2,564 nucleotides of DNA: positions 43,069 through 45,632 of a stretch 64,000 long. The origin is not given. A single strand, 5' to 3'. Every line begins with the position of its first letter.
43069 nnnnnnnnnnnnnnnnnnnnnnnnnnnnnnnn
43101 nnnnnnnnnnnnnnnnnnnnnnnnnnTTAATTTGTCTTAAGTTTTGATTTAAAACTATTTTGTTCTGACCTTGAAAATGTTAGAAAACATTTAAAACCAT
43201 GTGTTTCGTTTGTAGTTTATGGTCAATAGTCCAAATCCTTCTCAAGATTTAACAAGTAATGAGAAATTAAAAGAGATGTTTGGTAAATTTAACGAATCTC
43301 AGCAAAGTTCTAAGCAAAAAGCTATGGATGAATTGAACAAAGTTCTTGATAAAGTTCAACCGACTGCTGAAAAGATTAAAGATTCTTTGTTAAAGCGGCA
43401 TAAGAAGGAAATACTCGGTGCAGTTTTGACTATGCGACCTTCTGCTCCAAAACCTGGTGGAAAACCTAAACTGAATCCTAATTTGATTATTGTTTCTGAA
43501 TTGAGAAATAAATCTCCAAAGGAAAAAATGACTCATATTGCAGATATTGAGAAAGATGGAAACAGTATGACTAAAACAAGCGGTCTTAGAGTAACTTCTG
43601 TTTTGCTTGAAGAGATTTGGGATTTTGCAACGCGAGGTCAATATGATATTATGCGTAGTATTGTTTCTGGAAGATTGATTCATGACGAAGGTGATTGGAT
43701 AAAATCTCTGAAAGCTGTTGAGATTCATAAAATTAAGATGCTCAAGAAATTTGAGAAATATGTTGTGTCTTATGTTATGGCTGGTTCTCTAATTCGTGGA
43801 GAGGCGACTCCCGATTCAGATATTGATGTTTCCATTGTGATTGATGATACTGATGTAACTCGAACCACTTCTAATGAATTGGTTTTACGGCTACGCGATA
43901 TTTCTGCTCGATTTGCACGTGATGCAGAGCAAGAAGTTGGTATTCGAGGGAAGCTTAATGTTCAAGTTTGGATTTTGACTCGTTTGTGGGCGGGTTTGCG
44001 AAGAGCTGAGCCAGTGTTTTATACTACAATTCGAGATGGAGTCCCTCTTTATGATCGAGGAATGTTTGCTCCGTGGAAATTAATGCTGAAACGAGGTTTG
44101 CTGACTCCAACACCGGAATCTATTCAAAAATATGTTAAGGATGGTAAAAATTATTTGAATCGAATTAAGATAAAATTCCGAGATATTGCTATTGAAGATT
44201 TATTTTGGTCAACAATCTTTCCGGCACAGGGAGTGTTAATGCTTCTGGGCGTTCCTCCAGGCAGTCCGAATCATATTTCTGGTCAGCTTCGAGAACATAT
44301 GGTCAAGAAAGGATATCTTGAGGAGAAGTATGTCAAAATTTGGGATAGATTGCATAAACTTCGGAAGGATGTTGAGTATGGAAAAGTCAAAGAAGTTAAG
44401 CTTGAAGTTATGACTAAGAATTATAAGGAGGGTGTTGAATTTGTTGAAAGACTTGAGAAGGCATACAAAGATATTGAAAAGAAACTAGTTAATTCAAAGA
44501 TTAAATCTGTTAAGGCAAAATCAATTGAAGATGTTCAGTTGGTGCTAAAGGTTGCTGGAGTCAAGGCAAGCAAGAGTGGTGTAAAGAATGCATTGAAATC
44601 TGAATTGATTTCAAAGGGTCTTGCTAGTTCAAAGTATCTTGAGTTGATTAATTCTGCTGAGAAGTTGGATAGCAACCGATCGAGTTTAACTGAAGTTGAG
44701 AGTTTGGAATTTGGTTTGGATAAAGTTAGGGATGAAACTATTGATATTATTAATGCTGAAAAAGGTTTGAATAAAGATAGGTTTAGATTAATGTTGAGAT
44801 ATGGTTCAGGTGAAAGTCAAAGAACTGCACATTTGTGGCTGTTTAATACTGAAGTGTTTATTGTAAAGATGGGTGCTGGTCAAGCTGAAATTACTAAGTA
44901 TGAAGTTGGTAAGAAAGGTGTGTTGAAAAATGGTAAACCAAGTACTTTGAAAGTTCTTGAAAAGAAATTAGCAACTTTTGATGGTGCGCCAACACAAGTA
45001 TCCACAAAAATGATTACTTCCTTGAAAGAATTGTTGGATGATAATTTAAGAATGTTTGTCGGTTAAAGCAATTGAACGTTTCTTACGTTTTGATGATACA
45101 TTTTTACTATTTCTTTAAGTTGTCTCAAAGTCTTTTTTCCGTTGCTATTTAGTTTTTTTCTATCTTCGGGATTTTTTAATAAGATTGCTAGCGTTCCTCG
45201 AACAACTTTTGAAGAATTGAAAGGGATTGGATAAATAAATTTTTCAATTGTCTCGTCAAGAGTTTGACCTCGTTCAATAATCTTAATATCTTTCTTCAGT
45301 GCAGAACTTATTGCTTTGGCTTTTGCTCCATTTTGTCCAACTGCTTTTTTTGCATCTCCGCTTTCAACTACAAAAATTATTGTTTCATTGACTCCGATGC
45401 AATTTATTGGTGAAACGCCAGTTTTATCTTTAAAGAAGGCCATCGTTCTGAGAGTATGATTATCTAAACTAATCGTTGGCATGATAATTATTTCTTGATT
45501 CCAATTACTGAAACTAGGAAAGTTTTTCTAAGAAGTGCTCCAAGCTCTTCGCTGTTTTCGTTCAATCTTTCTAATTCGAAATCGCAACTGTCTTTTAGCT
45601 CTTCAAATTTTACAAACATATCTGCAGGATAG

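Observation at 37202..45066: Co-directional gene block pairing two paralogous nucleotidyltransferase-domain proteins with a His-rich EndoIV/xylose-isomerase-like TIM barrel carrying a giant insertion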

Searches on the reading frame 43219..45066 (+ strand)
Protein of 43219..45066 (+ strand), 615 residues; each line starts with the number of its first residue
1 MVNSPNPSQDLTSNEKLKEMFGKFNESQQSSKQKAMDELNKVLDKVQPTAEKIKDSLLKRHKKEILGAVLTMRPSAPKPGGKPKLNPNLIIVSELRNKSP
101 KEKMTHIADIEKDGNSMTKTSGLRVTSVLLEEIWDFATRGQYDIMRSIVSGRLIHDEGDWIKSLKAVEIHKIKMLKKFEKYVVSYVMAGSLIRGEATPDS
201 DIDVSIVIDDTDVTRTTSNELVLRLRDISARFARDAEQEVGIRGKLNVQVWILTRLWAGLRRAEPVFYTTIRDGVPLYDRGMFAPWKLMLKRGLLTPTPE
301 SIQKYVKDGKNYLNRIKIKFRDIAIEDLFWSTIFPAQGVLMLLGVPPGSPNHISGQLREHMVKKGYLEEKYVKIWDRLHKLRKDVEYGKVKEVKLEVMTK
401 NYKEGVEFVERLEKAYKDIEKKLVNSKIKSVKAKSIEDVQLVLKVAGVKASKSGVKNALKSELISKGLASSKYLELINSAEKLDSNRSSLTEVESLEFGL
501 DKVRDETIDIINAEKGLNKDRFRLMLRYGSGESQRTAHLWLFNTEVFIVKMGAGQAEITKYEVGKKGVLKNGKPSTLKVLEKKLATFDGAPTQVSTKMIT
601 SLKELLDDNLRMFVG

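Call 3: search_protein_families(library=pfam, proteins=[window:43219-45066:+], max_evalue=0.1)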
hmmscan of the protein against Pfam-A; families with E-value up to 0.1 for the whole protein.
window:43219-45066:+ (615 aa): 5 families
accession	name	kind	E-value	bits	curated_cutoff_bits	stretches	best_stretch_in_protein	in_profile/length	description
PF01909.29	NTP_transf_2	-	2.7e-06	28.1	21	1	175-212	8-44/93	Nucleotidyltransferase domain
PF18765.7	Polbeta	-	0.00022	21.8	26.9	1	175-228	7-58/93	Polymerase beta, Nucleotidyltransferase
PF22600.2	MTPAP-like_central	-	0.01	16.4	27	0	176-220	35-77/139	Poly(A) RNA polymerase, mitochondrial-like, central palm domain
PF16632.10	Caskin-tail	-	0.029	15.2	35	0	575-613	13-51/63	C-terminal region of Caskin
PF03445.19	DUF294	-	0.041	14.2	21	1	180-215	47-84/138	Putative nucleotidyltransferase DUF294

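Call 4: search_protein_families(library=ncbifam, proteins=[window:43219-45066:+], max_evalue=0.1)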
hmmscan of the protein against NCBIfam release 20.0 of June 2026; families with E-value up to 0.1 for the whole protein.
window:43219-45066:+ (615 aa): 8 families
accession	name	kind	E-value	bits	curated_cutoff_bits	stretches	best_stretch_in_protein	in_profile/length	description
NF012212.1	ANT_9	subfamily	1.3e-05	24.6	340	1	172-236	11-74/249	aminoglycoside nucleotidyltransferase ANT(9)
NF047752.1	MntA_antitoxin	equivalog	0.00018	21.3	60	1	182-221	7-45/106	type VII toxin-antitoxin system MntA family adenylyltransferase antitoxin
NF045909.1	ANT_9_Ic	equivalog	0.0015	17.8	505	1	186-234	31-78/259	aminoglycoside nucleotidyltransferase ANT(9)-Ic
NF028535.0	ANT_4p_II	subfamily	0.036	13.3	350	1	179-229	16-68/251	ANT(4')-II family aminoglycoside nucleotidyltransferase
NF051895.1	anti_phage_HalB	equivalog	0.058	13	190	1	189-221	6-38/211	anti-phage Hailong system nucleotidyltransferase HalB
TIGR04166.1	methano_MtrB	equivalog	0.061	13.6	50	0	380-427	10-57/95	tetrahydromethanopterin S-methyltransferase subunit MtrB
TIGR01280.1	xseB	equivalog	0.065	13.3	35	0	391-423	19-51/57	exodeoxyribonuclease VII small subunit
NF033061.1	ANT_4p_I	equivalog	0.095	12.3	350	0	167-220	15-68/253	ANT(4')-I family aminoglycoside nucleotidyltransferase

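Call 5: search_protein_families(library=padloc, proteins=[window:43219-45066:+], max_evalue=0.1)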
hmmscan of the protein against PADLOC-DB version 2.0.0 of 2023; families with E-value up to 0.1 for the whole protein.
window:43219-45066:+ (615 aa): 7 families
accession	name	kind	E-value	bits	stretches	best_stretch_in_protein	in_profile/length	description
PDLC04903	PDC-S09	-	1.2e-06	26.7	1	173-218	17-61/108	-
PDLC04906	PDC-S09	-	0.00016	20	1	169-223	13-65/98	-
PDLC04904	PDC-S09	-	0.00022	19.4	1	169-221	11-63/104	-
PDLC04778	PDC-M70A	-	0.00066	17.1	1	173-211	38-76/355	-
PDLC04907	PDC-S09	-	0.00091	17.3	1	174-216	21-61/114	-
PDLC04902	PDC-S09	-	0.0025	16.1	1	170-210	8-49/97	-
PDLC04368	PDC-M05A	-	0.005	14.7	1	174-234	99-154/201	-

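Call 6: search_protein_families(library=phrogs, proteins=[window:43219-45066:+], max_evalue=0.1)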
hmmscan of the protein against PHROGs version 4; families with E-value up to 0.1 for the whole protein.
window:43219-45066:+ (615 aa): 2 families
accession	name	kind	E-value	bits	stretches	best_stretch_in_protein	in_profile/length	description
phrog_35105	-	unknown function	0.061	14.8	0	313-356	22-65/79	-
phrog_28438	-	unknown function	0.09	12.9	0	180-227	17-64/289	-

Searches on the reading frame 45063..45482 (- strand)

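Call 3: search_protein_families(library=pfam, proteins=[window:45063-45482:-], max_evalue=0.1)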
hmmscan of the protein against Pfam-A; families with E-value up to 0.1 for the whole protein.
window:45063-45482:- (139 aa): 2 families
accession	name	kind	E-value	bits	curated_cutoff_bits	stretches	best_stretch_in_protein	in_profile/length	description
PF13184.12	KH_5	-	6.9e-07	29.7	27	1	33-86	3-62/69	NusA-like KH domain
PF07650.23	KH_2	-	0.00037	20.7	22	1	31-73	23-65/78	KH domain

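Call 4: search_protein_families(library=ncbifam, proteins=[window:45063-45482:-], max_evalue=0.1)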
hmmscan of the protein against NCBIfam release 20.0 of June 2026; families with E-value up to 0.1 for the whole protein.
window:45063-45482:- (139 aa): 6 families
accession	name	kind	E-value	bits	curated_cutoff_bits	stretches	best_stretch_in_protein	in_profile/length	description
TIGR01952.1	nusA_arch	equivalog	1.1e-17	64.6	74.35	1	3-138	2-140/141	NusA-like transcription termination signal-binding factor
NF006261.0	PRK08406.1-5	equivalog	2.1e-11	43.7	231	1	4-137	3-138/173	transcription elongation factor NusA-like protein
NF005013.0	PRK06418.1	equivalog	7.1e-07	29.1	175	1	27-90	55-117/166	transcription elongation factor NusA-like protein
NF006258.0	PRK08406.1-2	equivalog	0.00043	20.7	243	1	1-70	1-70/142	transcription elongation factor NusA-like protein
TIGR01885.1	Orn_aminotrans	equivalog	0.023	13.4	378.4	1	21-97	259-337/402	ornithine--oxo-acid transaminase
NF003145.0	PRK04073.1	equivalog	0.032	12.8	656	1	21-97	259-337/396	ornithine--oxo-acid transaminase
